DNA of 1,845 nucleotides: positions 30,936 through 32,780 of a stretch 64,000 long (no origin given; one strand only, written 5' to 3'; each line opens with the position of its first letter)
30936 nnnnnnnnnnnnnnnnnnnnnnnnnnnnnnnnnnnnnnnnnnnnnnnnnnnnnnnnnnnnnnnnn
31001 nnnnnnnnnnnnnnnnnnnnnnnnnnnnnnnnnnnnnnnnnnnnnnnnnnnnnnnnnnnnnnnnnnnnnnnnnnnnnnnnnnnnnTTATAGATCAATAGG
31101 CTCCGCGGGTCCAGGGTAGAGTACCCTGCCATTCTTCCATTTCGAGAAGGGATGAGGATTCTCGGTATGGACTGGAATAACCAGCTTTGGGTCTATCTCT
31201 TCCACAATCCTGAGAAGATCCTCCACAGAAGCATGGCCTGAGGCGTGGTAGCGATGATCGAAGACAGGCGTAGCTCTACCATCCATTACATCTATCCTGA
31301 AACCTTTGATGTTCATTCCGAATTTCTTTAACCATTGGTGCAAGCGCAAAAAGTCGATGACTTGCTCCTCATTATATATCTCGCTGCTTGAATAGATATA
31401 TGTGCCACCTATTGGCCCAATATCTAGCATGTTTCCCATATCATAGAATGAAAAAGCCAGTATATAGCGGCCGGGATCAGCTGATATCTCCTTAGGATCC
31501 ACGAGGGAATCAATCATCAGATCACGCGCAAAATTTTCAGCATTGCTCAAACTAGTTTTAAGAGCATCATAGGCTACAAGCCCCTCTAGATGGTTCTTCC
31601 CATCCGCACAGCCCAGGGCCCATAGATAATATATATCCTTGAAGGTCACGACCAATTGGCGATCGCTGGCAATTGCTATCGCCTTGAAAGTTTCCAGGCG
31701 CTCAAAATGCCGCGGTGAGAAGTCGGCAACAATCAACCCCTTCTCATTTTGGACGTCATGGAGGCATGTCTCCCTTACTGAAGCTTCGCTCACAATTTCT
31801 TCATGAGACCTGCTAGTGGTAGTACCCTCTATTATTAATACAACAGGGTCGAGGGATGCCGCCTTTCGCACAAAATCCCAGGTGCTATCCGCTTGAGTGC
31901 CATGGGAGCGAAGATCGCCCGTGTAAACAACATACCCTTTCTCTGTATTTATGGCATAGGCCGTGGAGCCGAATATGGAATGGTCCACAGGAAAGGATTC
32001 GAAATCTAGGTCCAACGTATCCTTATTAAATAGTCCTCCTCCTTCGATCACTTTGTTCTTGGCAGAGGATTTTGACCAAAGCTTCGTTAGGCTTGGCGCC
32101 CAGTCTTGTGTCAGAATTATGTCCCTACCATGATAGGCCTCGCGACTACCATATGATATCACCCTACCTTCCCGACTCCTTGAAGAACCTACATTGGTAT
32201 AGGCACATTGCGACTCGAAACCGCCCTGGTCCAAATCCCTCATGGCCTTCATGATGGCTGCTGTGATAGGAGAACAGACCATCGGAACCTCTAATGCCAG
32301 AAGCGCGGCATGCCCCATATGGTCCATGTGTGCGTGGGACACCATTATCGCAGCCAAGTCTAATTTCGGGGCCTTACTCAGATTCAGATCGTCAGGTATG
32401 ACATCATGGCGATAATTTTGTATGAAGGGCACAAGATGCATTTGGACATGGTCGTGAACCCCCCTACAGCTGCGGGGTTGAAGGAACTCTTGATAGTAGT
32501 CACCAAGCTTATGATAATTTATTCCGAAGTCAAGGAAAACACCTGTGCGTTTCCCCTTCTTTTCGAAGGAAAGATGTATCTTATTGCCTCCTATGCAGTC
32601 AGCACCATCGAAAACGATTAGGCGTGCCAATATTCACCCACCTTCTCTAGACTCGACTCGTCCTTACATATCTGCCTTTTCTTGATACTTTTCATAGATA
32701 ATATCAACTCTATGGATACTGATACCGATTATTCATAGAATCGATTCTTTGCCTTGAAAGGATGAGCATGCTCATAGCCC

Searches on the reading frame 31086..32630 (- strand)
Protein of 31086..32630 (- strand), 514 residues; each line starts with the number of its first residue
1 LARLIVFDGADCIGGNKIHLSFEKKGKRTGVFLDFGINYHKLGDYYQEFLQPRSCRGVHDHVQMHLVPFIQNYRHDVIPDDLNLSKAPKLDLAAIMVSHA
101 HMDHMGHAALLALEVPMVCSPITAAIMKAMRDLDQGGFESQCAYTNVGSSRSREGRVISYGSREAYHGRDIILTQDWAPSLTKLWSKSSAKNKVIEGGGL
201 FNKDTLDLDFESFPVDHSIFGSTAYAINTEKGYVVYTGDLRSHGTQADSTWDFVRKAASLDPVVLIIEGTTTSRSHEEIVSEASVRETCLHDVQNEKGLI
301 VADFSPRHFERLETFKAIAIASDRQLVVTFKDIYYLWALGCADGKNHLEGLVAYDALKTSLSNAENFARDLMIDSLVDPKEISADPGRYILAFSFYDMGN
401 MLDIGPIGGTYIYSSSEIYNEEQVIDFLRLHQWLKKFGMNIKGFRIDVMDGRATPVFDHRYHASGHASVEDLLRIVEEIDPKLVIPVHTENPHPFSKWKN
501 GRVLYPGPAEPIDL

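Call 75: search_protein_families(library=pfam, proteins=[window:31086-32630:-])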
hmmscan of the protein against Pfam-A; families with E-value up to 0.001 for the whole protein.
window:31086-32630:- (514 aa): 2 families
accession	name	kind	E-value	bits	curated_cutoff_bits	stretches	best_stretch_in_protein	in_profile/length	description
PF07521.17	RMMBL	-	3.6e-06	27.3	21.6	1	460-491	10-42/63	Zn-dependent metallo-hydrolase RNA specificity domain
PF12706.13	Lactamase_B_2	-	3.7e-06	27.1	27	0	91-129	30-72/200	Beta-lactamase superfamily domain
